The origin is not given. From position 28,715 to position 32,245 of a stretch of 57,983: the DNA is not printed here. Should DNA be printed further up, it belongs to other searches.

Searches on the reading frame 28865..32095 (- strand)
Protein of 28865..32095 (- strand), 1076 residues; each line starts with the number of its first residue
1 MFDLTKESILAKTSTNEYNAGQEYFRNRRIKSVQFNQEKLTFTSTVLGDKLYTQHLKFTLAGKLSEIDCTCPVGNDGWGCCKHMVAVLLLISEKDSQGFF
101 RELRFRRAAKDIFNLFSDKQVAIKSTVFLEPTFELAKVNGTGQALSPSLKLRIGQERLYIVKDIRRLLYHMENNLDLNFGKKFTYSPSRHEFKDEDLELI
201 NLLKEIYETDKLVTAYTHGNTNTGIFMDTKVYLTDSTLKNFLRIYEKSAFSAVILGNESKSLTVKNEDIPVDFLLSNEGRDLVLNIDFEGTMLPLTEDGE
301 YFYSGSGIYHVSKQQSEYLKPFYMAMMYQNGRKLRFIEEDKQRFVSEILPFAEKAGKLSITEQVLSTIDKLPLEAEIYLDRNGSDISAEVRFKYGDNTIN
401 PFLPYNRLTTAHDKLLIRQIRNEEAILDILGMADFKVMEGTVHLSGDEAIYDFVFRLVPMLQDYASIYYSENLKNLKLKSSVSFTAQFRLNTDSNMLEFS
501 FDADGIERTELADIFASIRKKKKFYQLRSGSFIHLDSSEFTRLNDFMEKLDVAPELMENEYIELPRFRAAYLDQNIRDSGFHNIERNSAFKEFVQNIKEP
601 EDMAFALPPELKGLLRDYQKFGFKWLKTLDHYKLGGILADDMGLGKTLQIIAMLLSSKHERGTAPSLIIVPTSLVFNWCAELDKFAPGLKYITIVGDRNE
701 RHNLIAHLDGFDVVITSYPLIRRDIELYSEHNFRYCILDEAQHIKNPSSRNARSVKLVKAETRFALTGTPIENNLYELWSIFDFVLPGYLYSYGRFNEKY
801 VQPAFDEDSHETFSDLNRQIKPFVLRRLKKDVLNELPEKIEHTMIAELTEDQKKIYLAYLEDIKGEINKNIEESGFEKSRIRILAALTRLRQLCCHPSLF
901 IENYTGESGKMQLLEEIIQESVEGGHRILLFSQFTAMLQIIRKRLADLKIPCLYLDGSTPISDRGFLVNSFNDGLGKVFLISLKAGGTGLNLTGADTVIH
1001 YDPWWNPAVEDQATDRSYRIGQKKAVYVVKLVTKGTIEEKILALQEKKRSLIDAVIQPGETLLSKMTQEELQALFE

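Call 69: search_protein_families(library=pfam, proteins=[window:28865-32095:-], max_evalue=0.00001)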
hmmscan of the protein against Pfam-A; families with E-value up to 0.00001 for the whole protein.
window:28865-32095:- (1076 aa): 5 families
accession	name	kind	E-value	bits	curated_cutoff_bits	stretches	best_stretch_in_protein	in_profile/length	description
PF08455.15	SNF2_assoc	-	2.1e-96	323.5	27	1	231-608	3-373/373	Bacterial SNF2 helicase associated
PF00176.29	SNF2-rel_dom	-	2.4e-69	234.1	24.9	1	618-899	1-290/290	SNF2-related domain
PF00271.37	Helicase_C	-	1.8e-23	83.3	23.5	1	910-1021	2-110/110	Helicase conserved C-terminal domain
PF04851.21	ResIII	-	2.3e-10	41.1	22.5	1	615-771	4-163/164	Type III restriction enzyme, res subunit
PF00270.35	DEAD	-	6e-06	26.5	26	0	641-773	22-162/167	DEAD/DEAH box helicase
